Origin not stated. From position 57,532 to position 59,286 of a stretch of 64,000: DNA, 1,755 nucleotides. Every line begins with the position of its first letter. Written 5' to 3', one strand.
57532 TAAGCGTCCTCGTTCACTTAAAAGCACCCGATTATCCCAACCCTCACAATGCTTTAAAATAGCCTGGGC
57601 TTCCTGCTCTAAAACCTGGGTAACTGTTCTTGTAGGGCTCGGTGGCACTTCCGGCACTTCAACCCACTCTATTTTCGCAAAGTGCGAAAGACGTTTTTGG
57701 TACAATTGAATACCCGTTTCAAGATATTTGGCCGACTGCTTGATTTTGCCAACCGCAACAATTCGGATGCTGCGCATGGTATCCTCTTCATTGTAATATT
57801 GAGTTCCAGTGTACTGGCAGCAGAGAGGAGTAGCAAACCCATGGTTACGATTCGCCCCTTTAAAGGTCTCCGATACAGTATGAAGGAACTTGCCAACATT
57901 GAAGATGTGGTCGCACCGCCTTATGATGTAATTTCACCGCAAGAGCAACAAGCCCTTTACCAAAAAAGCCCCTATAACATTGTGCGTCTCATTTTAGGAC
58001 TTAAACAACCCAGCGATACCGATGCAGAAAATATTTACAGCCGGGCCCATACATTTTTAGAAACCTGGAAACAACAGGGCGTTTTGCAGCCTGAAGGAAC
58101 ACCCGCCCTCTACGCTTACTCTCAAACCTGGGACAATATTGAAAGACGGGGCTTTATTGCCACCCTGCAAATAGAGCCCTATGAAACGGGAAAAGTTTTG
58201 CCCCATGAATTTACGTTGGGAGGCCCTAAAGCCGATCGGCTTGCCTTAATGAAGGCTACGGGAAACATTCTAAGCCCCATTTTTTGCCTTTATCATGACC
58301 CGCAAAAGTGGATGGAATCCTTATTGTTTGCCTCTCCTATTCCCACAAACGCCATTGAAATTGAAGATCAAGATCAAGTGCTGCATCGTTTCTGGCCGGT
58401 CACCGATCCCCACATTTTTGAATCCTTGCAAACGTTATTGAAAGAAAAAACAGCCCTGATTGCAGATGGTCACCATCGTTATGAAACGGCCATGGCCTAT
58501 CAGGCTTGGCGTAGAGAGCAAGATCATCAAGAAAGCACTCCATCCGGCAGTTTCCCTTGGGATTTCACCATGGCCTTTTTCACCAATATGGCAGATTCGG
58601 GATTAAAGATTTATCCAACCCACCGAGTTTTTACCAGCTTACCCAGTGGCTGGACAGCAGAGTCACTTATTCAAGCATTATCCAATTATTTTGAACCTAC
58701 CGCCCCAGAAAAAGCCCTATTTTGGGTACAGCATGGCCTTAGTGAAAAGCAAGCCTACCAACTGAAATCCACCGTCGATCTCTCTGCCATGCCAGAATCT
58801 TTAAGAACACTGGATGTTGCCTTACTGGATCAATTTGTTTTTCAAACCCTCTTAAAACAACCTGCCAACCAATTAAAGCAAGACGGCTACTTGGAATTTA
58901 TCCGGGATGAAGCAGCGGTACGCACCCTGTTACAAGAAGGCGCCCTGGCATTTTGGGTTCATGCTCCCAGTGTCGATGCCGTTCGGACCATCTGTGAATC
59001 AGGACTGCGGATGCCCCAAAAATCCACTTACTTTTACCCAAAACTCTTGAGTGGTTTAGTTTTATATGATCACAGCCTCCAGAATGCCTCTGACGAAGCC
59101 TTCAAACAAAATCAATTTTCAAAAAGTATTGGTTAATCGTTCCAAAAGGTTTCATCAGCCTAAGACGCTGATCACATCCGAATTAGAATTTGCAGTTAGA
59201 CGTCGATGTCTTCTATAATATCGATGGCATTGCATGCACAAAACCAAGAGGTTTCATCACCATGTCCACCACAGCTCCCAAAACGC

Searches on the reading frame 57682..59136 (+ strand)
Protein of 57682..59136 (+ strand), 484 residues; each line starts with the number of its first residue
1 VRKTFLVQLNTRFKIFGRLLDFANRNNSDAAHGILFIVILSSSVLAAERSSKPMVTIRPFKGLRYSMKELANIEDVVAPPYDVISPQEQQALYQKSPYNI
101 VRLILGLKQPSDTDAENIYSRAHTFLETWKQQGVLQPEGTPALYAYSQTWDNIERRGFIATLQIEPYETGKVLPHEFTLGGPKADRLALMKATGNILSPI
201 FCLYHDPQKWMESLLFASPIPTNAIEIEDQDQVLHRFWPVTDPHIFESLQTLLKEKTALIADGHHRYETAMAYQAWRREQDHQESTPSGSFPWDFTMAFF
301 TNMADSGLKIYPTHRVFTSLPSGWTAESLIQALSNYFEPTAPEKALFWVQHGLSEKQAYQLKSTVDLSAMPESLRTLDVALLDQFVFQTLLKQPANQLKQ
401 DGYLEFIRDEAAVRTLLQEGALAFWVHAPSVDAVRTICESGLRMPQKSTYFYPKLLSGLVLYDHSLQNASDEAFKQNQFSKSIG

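Call 58: search_protein_families(library=pfam, proteins=[window:57682-59136:+], max_evalue=0.00001)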
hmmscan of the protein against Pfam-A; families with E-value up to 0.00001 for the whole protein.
window:57682-59136:+ (484 aa): 1 family
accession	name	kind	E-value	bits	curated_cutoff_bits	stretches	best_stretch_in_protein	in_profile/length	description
PF06245.16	DUF1015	-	9.4e-84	281.5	25.8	1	57-379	1-324/325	Protein of unknown function (DUF1015)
